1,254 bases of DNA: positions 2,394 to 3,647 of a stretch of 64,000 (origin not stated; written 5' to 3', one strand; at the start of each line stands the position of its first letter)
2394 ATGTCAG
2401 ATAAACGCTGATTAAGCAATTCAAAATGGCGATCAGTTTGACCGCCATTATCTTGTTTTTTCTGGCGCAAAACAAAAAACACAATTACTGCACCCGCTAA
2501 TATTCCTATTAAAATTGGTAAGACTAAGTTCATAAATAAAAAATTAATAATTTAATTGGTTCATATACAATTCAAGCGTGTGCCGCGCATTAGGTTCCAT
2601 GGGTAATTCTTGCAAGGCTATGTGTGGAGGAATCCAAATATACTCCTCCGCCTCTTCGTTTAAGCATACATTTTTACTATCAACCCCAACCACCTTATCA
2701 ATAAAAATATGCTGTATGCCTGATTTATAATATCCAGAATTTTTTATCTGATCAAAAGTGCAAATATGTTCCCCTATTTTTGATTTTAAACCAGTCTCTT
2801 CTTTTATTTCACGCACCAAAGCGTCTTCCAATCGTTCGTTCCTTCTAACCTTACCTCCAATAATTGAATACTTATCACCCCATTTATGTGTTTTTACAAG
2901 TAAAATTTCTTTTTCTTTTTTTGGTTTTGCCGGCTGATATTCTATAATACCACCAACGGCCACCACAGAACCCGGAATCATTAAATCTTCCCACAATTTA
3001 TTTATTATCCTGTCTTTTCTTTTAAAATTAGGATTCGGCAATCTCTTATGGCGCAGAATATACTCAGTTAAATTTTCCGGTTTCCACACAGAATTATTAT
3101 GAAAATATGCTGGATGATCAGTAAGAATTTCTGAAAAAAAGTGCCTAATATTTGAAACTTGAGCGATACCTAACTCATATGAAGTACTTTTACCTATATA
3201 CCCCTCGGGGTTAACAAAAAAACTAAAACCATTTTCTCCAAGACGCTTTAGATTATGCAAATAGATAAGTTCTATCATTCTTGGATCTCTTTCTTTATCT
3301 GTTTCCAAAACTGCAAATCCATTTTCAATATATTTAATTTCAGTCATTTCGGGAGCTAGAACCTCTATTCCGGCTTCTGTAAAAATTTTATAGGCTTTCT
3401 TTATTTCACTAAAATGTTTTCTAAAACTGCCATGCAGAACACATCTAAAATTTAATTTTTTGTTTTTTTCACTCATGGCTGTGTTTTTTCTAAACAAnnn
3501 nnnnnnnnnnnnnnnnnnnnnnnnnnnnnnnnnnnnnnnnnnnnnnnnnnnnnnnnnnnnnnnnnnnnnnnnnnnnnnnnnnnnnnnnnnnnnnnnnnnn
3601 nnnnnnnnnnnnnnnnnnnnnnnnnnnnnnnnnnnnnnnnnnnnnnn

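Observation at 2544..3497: Fusion of a nucleoside 2-deoxyribosyltransferase/DNPH1-like domain with a NUDIX hydrolase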

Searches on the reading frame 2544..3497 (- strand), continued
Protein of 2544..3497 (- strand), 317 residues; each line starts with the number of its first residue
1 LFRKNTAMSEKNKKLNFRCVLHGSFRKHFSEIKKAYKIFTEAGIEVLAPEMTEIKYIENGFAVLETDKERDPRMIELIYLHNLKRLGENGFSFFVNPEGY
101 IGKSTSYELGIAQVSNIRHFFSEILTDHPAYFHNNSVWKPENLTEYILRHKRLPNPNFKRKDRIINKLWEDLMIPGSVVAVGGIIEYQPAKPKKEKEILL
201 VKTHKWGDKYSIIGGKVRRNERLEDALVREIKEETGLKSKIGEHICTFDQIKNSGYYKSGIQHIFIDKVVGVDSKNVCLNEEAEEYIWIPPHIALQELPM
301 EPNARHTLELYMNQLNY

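Call 44: find_encoding_contigs(protein=P0071, flank=6000, max_places=1)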
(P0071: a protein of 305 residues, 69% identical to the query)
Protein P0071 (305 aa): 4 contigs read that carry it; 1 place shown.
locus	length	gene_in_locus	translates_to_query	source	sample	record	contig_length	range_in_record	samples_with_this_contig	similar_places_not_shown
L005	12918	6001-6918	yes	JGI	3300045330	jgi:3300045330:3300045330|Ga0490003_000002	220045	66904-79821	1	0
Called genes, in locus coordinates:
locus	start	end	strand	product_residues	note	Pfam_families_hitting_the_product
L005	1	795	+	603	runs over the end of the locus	PF13520:AA_permease_2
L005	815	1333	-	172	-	-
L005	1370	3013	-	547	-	PF00916:Sulfate_transp, PF01740:STAS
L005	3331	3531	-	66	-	-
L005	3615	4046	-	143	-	PF08818:DUF1801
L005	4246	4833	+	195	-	-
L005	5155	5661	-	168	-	PF01661:Macro (faint)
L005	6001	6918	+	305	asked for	PF00293:NUDIX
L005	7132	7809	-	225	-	-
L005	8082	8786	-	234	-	-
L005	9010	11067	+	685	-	PF17191:RecG_wedge, PF01336:tRNA_anti-codon, PF04851:ResIII, PF00270:DEAD, PF00271:Helicase_C, PF19833:RecG_dom3_C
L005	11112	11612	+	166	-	PF10342:Kre9_KNH (weak)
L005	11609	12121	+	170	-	-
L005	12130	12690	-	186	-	PF02245:Pur_DNA_glyco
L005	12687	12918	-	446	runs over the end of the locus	PF18073:Zn_ribbon_LapB, PF13481:AAA_25, PF03796:DnaB_C, PF06745:ATPase, PF23442:DUF7125 (weak), PF07088:GvpD_P-loop (faint), PF13541:ChlI (weak)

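Call 45: find_encoding_contigs(protein=P0057, flank=6000, max_places=1)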
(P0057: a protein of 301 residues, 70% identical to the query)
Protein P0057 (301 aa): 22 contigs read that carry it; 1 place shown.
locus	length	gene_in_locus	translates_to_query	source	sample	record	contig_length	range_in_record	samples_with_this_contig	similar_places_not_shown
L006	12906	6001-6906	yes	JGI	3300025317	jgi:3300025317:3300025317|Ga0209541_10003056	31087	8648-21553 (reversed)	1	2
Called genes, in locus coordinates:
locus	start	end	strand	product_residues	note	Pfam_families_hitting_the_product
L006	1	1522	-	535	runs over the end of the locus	PF18915:DUF5667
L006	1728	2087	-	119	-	-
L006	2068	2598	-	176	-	PF00889:EF_TS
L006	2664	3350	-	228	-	PF00318:Ribosomal_S2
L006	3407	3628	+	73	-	PF01197:Ribosomal_L31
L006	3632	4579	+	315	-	PF03462:PCRF, PF00472:RF-1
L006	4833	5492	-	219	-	PF20803:PaaX_M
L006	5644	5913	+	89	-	-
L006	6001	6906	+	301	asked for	PF00293:NUDIX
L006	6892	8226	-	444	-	PF13406:SLT_2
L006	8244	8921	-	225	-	PF01386:Ribosomal_L25p, PF14693:Ribosomal_TL5_C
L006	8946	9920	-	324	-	PF00389:2-Hacid_dh, PF02826:2-Hacid_dh_C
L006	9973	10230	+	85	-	-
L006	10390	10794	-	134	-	PF20803:PaaX_M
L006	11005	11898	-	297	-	PF01116:F_bP_aldolase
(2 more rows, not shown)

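Call 46: find_encoding_contigs(protein=P0001, flank=6000, max_places=3)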
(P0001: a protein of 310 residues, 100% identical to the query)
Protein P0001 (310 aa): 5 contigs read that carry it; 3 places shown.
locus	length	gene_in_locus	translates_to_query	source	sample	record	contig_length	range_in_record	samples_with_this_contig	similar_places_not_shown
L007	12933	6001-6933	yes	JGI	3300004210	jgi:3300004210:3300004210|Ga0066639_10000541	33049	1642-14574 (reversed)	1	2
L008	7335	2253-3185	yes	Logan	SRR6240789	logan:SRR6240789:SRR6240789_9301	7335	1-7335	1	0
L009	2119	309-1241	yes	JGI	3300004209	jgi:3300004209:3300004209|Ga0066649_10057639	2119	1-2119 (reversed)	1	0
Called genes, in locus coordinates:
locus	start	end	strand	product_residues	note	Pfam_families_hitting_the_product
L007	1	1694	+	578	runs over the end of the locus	PF03717:PBP_dimer, PF00905:Transpeptidase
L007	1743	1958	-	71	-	-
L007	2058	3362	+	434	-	PF08245:Mur_ligase_M, PF02875:Mur_ligase_C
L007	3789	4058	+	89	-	-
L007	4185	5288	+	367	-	-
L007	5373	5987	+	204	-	PF04308:RNaseH_like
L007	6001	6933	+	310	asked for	PF00293:NUDIX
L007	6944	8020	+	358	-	PF02646:RmuC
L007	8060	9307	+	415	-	PF00437:T2SSE, PF13604:AAA_30 (weak)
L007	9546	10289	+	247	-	-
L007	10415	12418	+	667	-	PF03030:H_PPase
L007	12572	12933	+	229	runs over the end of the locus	PF05552:MS_channel_1st_1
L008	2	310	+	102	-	?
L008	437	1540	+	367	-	-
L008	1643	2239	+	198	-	PF04308:RNaseH_like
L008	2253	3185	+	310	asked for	PF00293:NUDIX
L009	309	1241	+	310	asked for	PF00293:NUDIX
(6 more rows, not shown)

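Call 49: find_related_loci(query=A3, collection=genome_contigs, flank=3000)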
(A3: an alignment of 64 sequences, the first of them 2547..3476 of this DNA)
Query A3 (310 aa) in genome_contigs; peptide patterns used: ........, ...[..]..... (x = any residue, [..] = any of these).
119 stretches matched a pattern; 96 encode a relative of the query (tblastn E <= 1e-3); the best 80 are kept; 80 distinct loci.
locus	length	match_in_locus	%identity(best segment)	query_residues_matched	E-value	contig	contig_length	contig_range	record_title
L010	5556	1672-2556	77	10-304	4e-158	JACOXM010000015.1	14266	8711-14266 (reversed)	MAG: Candidatus Giovannonibacteria bacterium isolate NC_groundwater_153_Ag_S-0.1um_42_19 S4_GD2017_2_S1_scaffold_2967, w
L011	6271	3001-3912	74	1-304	7e-152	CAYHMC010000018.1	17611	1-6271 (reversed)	MAG TPA_asm: uncultured Candidatus Saccharibacteria bacterium isolate ERP119705_co13_620 genome assembly, contig: NODE_4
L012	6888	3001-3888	72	9-304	3e-150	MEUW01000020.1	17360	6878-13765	MAG: candidate division WWE3 bacterium RBG_19FT_COMBO_53_11 rbg_19ft_combo_scaffold_671, whole genome shotgun sequence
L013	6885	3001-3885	69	10-304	5e-147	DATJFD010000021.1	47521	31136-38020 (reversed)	MAG TPA_asm: Candidatus Binatia bacterium isolate SMAG_U15450 k141_1007931, whole genome shotgun sequence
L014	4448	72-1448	72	9-304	2e-147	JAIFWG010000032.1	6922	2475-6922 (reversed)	MAG: Candidatus Parcubacteria bacterium isolate viral-cat_41_14 PAFVLPS_2018_scaffold_56472, whole genome shotgun sequen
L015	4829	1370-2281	68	1-304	1e-146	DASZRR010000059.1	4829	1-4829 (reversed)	MAG TPA_asm: Patescibacteria group bacterium isolate SMAG_U6029 k141_1127247, whole genome shotgun sequence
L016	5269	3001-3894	68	10-307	2e-144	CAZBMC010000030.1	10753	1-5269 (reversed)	MAG TPA_asm: uncultured Gammaproteobacteria bacterium isolate SRP329715_co1_47 genome assembly, contig: NODE_9417_length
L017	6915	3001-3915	68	4-309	5e-144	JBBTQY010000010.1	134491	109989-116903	MAG: Patescibacteria group bacterium isolate H41-bin076_1 H41_bin076_1_000000000010, whole genome shotgun sequence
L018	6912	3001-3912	68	1-304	1e-143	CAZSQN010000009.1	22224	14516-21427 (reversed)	MAG TPA_asm: uncultured Gammaproteobacteria bacterium isolate binchicken_co125_790 genome assembly, contig: NODE_4682_le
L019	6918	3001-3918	67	7-309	4e-143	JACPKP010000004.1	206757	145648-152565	MAG: Candidatus Daviesbacteria bacterium isolate NC_groundwater_498_Ag_S-0.1um_40_17 S35_SO-1_scaffold_131973, whole gen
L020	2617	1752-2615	73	1-288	9e-151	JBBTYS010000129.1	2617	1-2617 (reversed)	MAG: Patescibacteria group bacterium isolate H41-bin028_1 H41_bin028_1_000000000129, whole genome shotgun sequence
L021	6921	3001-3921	69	1-309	2e-142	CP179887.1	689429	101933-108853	MAG: Candidatus Nealsonbacteria bacterium isolate CK12Hparc1 chromosome, complete genome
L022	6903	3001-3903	67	3-304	2e-142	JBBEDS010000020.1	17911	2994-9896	MAG: Candidatus Paceibacterota bacterium isolate LejiaF_44_27 Lejia_F_4529_length_17911_cov_15, whole genome shotgun seq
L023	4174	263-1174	69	1-306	2e-142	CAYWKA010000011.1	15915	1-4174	MAG TPA_asm: uncultured Candidatus Saccharibacteria bacterium isolate binchicken_co34_241 genome assembly, contig: NODE_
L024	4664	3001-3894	69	9-304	3e-142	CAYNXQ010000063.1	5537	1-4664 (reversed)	MAG TPA_asm: uncultured Gammaproteobacteria bacterium isolate SRP193066_co2_32 genome assembly, contig: NODE_7641_length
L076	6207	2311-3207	51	9-304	2e-103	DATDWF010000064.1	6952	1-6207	MAG TPA_asm: Candidatus Nanoarchaeia archaeon isolate SMAG_U8103 k141_2311613, whole genome shotgun sequence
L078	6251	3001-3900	54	11-307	1e-102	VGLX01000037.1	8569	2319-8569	MAG: Candidatus Woesearchaeota archaeon isolate M_DeepCast_400m_m2_277 M_DeepCast_400m_m2_277_Ga0194112_10016699, whole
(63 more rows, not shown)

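Call 58: search_protein_families(library=padloc, proteins=[window:2547-3476:-], max_evalue=0.01)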
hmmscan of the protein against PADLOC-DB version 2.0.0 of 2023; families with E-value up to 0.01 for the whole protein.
window:2547-3476:- (310 aa): 1 family
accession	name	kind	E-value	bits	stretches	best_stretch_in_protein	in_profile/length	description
PDLC04899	PDC-S07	-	7.6e-09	33.3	1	188-244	17-76/135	-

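Call 73: search_protein_families(library=pfam, proteins=[L078:30-461:+, L078:485-1570:-, L078:1645-2919:+, L078:4659-5144:+, L078:5297-6220:+, L076:647-1534:+, L076:1569-2309:+, L076:3677-4456:+, L076:4453-5538:-, L076:5602-6189:-], max_evalue=0.0001)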
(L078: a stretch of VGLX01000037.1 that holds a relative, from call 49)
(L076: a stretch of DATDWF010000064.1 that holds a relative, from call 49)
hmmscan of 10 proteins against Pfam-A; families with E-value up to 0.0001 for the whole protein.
L078:30-461:+ (143 aa): 1 family
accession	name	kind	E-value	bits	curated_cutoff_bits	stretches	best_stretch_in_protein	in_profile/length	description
PF00254.34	FKBP_C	-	4.9e-23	81.7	21.1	1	3-89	5-85/94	FKBP-type peptidyl-prolyl cis-trans isomerase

L078:485-1570:- (361 aa): 2 families
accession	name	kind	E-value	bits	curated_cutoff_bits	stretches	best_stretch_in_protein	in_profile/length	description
PF13528.12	Glyco_trans_1_3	-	7.2e-10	39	25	0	13-113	10-104/322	Glycosyl transferase family 1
PF04101.22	Glyco_tran_28_C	-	2.3e-07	31.4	22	1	261-325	61-129/166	Glycosyltransferase family 28 C-terminal domain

L078:1645-2919:+ (424 aa): 1 family
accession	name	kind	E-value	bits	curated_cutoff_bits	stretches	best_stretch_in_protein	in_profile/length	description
PF00232.24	Glyco_hydro_1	-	2.5e-92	310.1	22.6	1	6-421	4-452/453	Glycosyl hydrolase family 1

L078:4659-5144:+ (161 aa): 1 family
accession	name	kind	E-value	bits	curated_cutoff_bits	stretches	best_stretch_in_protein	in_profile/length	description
PF01066.26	CDP-OH_P_transf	-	3.2e-07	31.3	22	1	2-117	35-138/152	CDP-alcohol phosphatidyltransferase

L078:5297-6220:+ (307 aa): 1 family
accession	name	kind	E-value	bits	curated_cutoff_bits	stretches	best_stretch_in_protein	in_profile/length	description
PF01609.27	DDE_Tnp_1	-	1.9e-10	41.3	23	1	128-295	9-198/200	Transposase DDE domain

L076:647-1534:+ (295 aa): 4 families
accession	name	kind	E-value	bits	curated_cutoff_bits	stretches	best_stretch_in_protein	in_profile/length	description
PF02826.25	2-Hacid_dh_C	-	8.9e-40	136.4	25.1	1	116-263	27-178/178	D-isomer specific 2-hydroxyacid dehydrogenase, NAD binding domain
PF00389.36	2-Hacid_dh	-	2.2e-17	63.5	24.6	1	9-211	3-103/134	D-isomer specific 2-hydroxyacid dehydrogenase, catalytic domain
PF03446.21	NAD_binding_2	-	1.7e-08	35.1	21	1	127-234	1-111/161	NAD binding domain of 6-phosphogluconate dehydrogenase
PF00670.27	AdoHcyase_NAD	-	2e-06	28.4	27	1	123-216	21-110/162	S-adenosyl-L-homocysteine hydrolase, NAD binding domain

L076:1569-2309:+ (246 aa): 0 families

L076:3677-4456:+ (259 aa): 0 families

L076:4453-5538:- (361 aa): 6 families
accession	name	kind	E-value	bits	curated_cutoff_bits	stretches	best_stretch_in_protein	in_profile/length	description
PF01494.25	FAD_binding_3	-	2.5e-10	40.5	22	0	88-175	100-193/349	FAD binding domain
PF01266.30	DAO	-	6.2e-08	33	27.9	0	3-36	2-35/353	FAD dependent oxidoreductase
PF13450.12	NAD_binding_8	-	1.3e-07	32.2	21.9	1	5-41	1-37/68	NAD(P)-binding Rossmann-like domain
PF22578.2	GGR_cat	-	3.9e-06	27.1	27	1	171-230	14-84/88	Geranylgeranyl reductase catalytic domain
PF02558.23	ApbA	-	2.7e-05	24.3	22.2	1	3-44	1-41/150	Ketopantoate reductase PanE/ApbA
PF03486.20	HI0933_like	-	3.8e-05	23.7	50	1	2-61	2-61/244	HI0933-like protein Rossmann domain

L076:5602-6189:- (195 aa): 0 families

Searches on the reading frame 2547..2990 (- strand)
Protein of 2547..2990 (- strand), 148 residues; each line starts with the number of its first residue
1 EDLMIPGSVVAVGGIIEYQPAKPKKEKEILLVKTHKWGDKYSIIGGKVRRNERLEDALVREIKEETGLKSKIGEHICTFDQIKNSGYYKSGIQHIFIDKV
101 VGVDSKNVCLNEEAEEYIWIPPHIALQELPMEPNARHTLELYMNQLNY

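Call 47: search_solved_structures(query=window:2547-2990:-, max_evalue=0.001, show_alignments=1)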
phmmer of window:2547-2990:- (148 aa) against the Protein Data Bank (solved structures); distinct sequences matched with E-value up to 0.001: 24.
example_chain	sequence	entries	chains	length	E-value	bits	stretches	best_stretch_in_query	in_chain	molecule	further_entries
3n77_A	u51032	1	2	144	1.2e-08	38.3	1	40-141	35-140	Nucleoside triphosphatase nudI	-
3oga_A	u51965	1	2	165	1.4e-08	38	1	40-141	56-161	Nucleoside triphosphatase nudI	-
3id9_A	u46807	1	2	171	7.4e-07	32.5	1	26-80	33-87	MutT/NUDIX family protein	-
3mcf_A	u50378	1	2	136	8.9e-07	32.2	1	23-84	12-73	Diphosphoinositol polyphosphate phosphohydrolase 3-alpha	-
2pqv_A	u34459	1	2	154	1.2e-06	31.8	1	37-79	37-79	MutT/nudix family protein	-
2rrk_A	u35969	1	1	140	3.5e-06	30.3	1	21-143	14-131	CTP pyrophosphohydrolase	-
6dt3_A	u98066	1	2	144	7.2e-06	29.2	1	40-123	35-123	Nucleoside triphosphatase NudI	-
2duk_A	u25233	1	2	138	9.3e-06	28.9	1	24-81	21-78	MS0616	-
7nnj_A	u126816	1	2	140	9.7e-06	28.8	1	24-81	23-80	Diphosphoinositol polyphosphate phosphohydrolase 2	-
5ltu_A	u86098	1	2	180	1.8e-05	28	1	24-81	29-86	Diphosphoinositol polyphosphate phosphohydrolase 2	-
3f13_A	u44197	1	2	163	1.8e-05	27.9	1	34-83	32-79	putative nudix hydrolase family member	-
9t48_A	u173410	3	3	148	6.2e-05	26.2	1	24-83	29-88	Diphosphoinositol polyphosphate phosphohydrolase 1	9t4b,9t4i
9t4m_A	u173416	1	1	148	6.9e-05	26.1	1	24-83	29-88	Diphosphoinositol polyphosphate phosphohydrolase 1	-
9t4f_A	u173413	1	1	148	7.2e-05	26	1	24-83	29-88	Diphosphoinositol polyphosphate phosphohydrolase 1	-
9t4l_A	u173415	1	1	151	7.6e-05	25.9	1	24-82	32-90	Diphosphoinositol polyphosphate phosphohydrolase 1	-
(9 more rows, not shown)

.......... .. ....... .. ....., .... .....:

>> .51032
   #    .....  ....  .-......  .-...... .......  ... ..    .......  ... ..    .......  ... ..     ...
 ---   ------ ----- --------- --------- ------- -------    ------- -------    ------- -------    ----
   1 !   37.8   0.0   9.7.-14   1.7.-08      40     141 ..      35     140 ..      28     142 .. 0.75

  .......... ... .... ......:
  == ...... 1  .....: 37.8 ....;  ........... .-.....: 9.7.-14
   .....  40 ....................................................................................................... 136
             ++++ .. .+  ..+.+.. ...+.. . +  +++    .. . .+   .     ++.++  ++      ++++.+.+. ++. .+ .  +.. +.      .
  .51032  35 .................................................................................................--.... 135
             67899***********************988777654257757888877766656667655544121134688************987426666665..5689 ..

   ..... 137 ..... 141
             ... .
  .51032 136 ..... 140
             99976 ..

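Call 59: search_protein_families(library=phrogs, proteins=[window:2547-2990:-], max_evalue=0.01)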
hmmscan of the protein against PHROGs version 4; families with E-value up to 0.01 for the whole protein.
window:2547-2990:- (148 aa): 6 families
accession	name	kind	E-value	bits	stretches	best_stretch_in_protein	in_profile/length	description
phrog_1198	-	other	4.5e-16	60.4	1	19-139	46-163/253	MutT/NUDIX hydrolase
phrog_10313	-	other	6.6e-08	33.5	1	24-84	23-83/159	nudix hydrolase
phrog_19657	-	other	1.7e-07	32.4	1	36-93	56-112/176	nudix hydrolase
phrog_1185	-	other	2.8e-07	31.3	1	8-117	146-265/301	nudix hydrolase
phrog_15528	-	head and packaging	5.3e-07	29.4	1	31-129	535-628/794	portal protein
phrog_9999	-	other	0.00099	20.1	1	30-87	44-103/186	nudix hydrolase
